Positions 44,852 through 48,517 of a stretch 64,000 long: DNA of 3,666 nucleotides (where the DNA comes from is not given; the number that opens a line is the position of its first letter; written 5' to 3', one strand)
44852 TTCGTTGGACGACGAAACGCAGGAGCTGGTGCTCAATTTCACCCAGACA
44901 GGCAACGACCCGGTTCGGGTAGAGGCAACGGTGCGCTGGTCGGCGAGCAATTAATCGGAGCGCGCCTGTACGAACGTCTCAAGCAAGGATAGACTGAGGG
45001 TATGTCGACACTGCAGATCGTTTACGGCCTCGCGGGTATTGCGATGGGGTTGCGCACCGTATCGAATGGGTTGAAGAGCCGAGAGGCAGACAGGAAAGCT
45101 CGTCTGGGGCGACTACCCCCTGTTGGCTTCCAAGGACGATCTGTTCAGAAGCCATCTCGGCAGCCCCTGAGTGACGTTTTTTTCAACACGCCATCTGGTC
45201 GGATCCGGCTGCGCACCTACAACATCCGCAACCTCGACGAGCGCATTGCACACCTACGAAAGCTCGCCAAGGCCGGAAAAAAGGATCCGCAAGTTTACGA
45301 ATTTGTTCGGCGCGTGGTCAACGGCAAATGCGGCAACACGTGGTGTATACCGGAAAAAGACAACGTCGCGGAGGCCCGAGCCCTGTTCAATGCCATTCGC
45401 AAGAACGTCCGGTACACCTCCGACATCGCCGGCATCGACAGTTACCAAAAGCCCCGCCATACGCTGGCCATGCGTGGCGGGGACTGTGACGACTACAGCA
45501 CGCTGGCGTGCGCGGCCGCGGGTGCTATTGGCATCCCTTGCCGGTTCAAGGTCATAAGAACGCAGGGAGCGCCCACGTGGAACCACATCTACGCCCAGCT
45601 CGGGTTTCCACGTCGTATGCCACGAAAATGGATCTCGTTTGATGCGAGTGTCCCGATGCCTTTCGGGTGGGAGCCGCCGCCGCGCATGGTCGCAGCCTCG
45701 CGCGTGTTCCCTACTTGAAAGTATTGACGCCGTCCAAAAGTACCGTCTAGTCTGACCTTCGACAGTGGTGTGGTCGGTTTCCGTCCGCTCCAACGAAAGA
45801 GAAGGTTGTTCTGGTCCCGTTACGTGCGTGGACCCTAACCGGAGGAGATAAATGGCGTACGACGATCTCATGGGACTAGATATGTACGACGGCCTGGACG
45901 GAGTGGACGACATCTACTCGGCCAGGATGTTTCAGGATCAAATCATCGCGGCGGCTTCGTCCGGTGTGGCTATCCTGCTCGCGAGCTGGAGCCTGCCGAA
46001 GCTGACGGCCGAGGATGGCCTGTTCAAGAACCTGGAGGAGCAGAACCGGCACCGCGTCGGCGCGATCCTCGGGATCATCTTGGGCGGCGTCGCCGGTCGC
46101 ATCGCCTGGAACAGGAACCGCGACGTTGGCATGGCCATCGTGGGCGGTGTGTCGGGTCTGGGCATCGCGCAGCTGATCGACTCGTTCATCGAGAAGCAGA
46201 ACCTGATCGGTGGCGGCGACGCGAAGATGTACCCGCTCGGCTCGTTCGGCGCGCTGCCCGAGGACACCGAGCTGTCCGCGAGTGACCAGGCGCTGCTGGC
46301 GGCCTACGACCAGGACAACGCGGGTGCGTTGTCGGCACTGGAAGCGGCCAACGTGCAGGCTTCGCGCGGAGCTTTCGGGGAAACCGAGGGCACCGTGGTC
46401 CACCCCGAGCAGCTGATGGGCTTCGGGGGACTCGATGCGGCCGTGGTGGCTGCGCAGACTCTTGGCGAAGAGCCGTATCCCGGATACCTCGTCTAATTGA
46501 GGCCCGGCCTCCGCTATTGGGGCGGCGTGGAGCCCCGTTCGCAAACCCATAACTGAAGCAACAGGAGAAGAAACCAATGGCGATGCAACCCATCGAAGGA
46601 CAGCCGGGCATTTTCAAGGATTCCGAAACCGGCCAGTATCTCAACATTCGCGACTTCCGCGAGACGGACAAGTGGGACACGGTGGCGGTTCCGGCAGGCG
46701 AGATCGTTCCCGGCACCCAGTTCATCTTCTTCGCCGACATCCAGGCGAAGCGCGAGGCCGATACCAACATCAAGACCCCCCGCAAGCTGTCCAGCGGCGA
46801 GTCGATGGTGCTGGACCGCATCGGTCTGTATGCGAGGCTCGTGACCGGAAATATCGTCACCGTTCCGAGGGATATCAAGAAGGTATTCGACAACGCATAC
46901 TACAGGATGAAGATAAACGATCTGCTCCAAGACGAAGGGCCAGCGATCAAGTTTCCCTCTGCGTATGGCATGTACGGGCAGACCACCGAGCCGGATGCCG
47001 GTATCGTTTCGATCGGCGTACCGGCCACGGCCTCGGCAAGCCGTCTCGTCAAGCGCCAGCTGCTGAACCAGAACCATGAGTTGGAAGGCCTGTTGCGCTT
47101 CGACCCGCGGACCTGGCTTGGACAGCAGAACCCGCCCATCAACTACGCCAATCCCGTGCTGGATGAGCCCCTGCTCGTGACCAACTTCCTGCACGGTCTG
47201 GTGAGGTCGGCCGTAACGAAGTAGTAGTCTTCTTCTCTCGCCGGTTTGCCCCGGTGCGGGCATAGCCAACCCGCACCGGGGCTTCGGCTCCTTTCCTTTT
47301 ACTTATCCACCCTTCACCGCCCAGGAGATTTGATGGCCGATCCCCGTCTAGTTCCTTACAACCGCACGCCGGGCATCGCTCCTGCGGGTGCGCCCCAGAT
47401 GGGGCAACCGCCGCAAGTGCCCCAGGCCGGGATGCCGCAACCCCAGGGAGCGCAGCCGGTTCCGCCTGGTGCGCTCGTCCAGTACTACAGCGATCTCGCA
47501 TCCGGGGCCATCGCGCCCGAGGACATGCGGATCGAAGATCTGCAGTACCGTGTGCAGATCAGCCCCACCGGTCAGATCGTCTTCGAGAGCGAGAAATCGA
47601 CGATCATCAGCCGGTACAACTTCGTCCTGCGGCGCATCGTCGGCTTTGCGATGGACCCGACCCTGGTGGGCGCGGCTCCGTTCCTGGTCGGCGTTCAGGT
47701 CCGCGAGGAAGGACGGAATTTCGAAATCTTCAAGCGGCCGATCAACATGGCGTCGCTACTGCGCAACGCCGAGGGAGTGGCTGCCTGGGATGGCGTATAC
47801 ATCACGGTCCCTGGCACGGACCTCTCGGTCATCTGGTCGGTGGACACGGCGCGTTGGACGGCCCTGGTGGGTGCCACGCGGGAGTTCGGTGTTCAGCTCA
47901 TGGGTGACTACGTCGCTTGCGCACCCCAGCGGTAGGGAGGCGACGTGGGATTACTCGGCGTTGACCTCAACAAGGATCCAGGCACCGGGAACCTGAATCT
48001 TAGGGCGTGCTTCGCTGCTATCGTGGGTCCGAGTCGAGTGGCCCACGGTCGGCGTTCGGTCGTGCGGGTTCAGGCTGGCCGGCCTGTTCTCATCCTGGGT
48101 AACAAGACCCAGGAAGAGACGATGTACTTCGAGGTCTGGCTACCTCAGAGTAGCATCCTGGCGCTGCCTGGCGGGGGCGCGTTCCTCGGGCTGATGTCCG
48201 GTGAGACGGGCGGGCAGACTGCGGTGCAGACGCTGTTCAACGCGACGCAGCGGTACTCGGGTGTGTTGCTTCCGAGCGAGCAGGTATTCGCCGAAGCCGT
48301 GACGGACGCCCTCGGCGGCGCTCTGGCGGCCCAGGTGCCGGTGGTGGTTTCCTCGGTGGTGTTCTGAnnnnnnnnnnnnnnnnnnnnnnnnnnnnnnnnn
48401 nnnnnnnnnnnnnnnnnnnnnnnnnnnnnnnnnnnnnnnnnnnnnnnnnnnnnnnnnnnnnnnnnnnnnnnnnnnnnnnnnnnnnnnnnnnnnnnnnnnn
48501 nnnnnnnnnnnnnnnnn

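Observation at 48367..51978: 1203-aa protein built from at least eight tandem peptidoglycan-binding-like modules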

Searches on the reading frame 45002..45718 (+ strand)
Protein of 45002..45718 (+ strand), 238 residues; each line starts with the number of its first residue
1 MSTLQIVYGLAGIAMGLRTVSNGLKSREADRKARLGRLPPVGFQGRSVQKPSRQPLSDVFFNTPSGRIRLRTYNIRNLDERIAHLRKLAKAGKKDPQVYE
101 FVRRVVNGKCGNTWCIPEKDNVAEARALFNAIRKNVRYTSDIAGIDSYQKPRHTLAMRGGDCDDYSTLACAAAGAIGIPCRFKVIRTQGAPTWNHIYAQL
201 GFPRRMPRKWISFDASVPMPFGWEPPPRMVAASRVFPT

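Call 5: search_protein_families(library=phrogs, proteins=[window:45002-45718:+], max_evalue=0.001)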
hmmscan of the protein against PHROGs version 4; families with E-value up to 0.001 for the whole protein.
window:45002-45718:+ (238 aa): 0 families

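Call 10: search_protein_families(library=pfam, proteins=[window:45002-45718:+], max_evalue=0.01)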
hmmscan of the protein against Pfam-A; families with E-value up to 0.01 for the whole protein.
window:45002-45718:+ (238 aa): 1 family
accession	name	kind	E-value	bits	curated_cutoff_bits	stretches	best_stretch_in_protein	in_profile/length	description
PF01841.26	Transglut_core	-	1.6e-14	54.5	23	1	118-215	11-108/108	Transglutaminase-like superfamily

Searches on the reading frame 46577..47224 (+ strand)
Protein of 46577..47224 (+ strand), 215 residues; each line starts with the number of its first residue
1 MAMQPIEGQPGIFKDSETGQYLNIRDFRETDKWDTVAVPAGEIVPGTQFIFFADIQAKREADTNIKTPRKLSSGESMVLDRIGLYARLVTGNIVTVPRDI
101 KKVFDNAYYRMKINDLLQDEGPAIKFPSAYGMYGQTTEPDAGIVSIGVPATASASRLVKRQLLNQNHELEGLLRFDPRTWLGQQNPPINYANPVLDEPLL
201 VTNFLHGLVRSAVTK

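Call 5: search_protein_families(library=phrogs, proteins=[window:46577-47224:+], max_evalue=0.001)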
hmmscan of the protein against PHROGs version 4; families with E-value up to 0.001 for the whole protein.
window:46577-47224:+ (215 aa): 0 families

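Call 56: find_homologous_proteins(query=window:46577-47221:+, max_evalue=0.001)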
Query window:46577-47221:+ (215 aa): 264 proteins with E <= 0.001 among 524 candidates; the best 120 are listed.
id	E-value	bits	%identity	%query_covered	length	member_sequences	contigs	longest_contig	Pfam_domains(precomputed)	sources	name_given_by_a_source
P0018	2.3e-139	480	100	100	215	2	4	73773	-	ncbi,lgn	ncbi:MAG: hypothetical protein ACE5F6_00300 [Anaerolineae bacterium]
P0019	2.5e-125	434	90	100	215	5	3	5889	-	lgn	-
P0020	8.4e-124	429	88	100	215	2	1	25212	-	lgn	-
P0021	2.1e-122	425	87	100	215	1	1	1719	-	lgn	-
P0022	2.9e-121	421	87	100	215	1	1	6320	-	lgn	-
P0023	5.4e-120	417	85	100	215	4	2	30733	-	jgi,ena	-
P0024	3.7e-117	408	82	100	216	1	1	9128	-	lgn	-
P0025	9.1e-117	406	83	100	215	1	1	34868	-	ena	-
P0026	4.2e-115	401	82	100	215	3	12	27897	-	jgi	jgi:hypothetical protein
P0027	6.4e-115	400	81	100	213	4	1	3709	-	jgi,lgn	-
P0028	1.0e-113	396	82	100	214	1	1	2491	-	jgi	jgi:hypothetical protein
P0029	1.2e-113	396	80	100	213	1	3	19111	-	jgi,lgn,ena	-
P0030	1.5e-113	396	80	100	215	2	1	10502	-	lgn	-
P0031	1.6e-113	396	81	100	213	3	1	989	-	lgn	-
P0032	2.9e-113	395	81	100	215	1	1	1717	-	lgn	-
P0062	4.3e-101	355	71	100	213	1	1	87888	-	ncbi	-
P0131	1.7e-90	321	66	100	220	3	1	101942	-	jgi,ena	-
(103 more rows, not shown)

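Call 59: search_solved_structures(query=A5, max_evalue=10, show_alignments=2)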
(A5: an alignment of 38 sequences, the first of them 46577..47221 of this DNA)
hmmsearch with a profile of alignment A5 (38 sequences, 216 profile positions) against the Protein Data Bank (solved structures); distinct sequences matched with E-value up to 10: 1.
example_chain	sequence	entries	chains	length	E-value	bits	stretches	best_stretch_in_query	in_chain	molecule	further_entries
9e2g_1T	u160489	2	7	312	1.1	11.9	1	119-160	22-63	PACRGB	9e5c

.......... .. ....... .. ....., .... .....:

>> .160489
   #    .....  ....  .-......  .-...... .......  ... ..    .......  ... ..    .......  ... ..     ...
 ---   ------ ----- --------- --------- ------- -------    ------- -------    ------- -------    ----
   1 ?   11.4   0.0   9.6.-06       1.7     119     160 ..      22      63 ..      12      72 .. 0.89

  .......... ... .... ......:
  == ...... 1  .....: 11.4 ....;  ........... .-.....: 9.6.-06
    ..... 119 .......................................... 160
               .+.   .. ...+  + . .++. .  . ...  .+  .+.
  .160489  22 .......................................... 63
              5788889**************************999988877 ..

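Call 60: find_encoding_contigs(protein=P0131, flank=10000, max_places=2)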
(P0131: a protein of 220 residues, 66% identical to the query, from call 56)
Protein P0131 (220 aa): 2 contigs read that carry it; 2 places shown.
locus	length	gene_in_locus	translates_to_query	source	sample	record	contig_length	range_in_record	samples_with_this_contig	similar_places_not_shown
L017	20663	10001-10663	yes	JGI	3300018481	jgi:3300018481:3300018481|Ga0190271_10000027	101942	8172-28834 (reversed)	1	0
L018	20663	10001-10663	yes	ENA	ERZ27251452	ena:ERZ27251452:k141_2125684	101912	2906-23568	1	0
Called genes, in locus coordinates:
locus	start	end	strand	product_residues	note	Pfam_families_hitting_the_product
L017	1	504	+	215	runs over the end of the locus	-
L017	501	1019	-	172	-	PF13539:Peptidase_M15_4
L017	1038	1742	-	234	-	PF00535:Glycos_transf_2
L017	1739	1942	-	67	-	-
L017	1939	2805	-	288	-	PF02086:MethyltransfD12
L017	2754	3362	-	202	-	-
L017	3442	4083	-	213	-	-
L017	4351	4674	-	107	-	-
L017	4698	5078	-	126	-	-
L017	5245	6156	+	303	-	PF02899:Phage_int_SAM_1 (weak), PF00589:Phage_integrase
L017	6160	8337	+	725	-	-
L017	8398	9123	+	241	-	PF01841:Transglut_core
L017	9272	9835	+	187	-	-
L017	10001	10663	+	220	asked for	-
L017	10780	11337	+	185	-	-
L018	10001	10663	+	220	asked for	-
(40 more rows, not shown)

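Call 61: find_encoding_contigs(protein=P0062, flank=10000, max_places=2)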
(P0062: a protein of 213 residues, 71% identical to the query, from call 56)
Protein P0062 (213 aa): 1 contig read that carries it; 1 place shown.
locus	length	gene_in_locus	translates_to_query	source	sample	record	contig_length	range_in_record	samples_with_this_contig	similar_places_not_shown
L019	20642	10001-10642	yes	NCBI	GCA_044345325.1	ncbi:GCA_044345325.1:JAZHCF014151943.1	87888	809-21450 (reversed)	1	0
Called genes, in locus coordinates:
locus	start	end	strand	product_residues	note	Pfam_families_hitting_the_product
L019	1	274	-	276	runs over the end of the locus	-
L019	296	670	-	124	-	-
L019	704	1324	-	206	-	-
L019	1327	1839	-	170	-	PF10983:DUF2793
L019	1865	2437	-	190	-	-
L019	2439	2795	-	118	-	-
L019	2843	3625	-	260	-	-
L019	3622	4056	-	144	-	-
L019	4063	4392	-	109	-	-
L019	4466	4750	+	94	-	-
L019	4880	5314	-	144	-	-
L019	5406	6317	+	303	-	PF02899:Phage_int_SAM_1, PF00589:Phage_integrase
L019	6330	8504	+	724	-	-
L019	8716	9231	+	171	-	PF01841:Transglut_core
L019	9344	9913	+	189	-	-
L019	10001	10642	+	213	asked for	-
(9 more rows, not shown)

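Call 69: predict_structure(alignment_id=A5)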
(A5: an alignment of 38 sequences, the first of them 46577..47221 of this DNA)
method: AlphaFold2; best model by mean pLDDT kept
length: 215 residues; sequences in the alignment: 38
mean_pLDDT: 65.2   pTM: 0.59
mean pLDDT of the five models: 65.2, 64.6, 63.0, 62.2, 56.6
residues with pLDDT >= 90: 0; 70-90: 94; 50-70: 77; < 50: 44
segments of 3 or more residues with pLDDT < 50: 62-64, 126-160, 213-215
pLDDT, mean of each block of 10 residues (from residue 1): 67 74 59 78 86 66 49 58 63 64 79 74 54 42 43 39 62 84 87 82 68 47
secondary structure, 60 per line:
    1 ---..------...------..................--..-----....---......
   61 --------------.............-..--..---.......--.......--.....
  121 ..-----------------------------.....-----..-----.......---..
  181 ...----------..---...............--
elements in order: E12-14 E21-38 E48-51 H55-60 E75-87 H98-104 E107-113 E116-122 H152-156 E169-175 H179-183 E199-213

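Call 88: fold_search(model_id=the predicted structure, library=viral)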
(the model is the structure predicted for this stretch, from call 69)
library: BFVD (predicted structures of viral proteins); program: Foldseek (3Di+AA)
matches with E <= 10: 810; with E <= 0.001: 0
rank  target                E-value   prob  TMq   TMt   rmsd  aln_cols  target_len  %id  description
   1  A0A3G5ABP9            1.7e-03  0.92  0.28  0.24  10.5       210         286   12  NCLDV major capsid protein [Hyperionvirus sp.]
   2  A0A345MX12            2.4e-03  0.96  0.34  0.33  14.9       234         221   11  (no name in the UniProt tables at hand)
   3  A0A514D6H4            2.9e-03  0.72  0.22  0.25  10.6       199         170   14  Uncharacterized protein [Riboviria sp.]
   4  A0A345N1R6            4.3e-03  0.99  0.30  0.39   8.7       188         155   11  (no name in the UniProt tables at hand)
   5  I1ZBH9                5.1e-03  0.97  0.37  0.38  12.0       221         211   11  (no name in the UniProt tables at hand)
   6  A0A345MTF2            5.1e-03  0.84  0.30  0.29  10.2       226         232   10  (no name in the UniProt tables at hand)
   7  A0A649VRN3            5.1e-03  0.82  0.27  0.23   9.6       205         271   11  Minor tail protein [Gordonia phage Stormageddon]
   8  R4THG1                5.7e-03  0.60  0.23  0.13  13.2       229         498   12  (no name in the UniProt tables at hand)
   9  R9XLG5                5.7e-03  0.41  0.23  0.13  14.7       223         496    8  Uncharacterized protein [Cotesia sesamiae Mombasa bracovirus]
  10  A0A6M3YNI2            6.0e-03  0.72  0.29  0.27  14.9       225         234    9  Capsid protein [Circoviridae sp.]
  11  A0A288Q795            8.0e-03  0.66  0.29  0.26  15.1       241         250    8  Capsid protein [Goose circovirus]
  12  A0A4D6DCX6            8.4e-03  0.54  0.25  0.17  14.7       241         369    8  Putative cell to cell movementprotein [Apple rootstock virus A]
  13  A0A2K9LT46            8.9e-03  0.47  0.27  0.25  15.7       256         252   11  Capsid [uncultured virus]
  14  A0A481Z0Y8            1.1e-02  0.54  0.26  0.13  11.0       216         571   12  Major capsid protein [Mimivirus LCMiAC01]
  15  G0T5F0                1.3e-02  0.98  0.35  0.28   6.3       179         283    7  Uncharacterized protein [Wiseana iridescent virus]
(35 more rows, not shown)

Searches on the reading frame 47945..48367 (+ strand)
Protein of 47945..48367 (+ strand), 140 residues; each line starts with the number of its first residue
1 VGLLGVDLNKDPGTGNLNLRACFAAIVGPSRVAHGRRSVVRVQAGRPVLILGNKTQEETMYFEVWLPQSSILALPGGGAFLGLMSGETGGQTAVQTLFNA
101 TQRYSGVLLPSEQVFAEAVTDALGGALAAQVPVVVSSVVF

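Call 5: search_protein_families(library=phrogs, proteins=[window:47945-48367:+], max_evalue=0.001)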
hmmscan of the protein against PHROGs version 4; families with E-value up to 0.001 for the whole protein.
window:47945-48367:+ (140 aa): 0 families

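Call 10: search_protein_families(library=pfam, proteins=[window:47945-48367:+], max_evalue=0.01)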
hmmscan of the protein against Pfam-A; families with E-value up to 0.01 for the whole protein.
window:47945-48367:+ (140 aa): 0 families
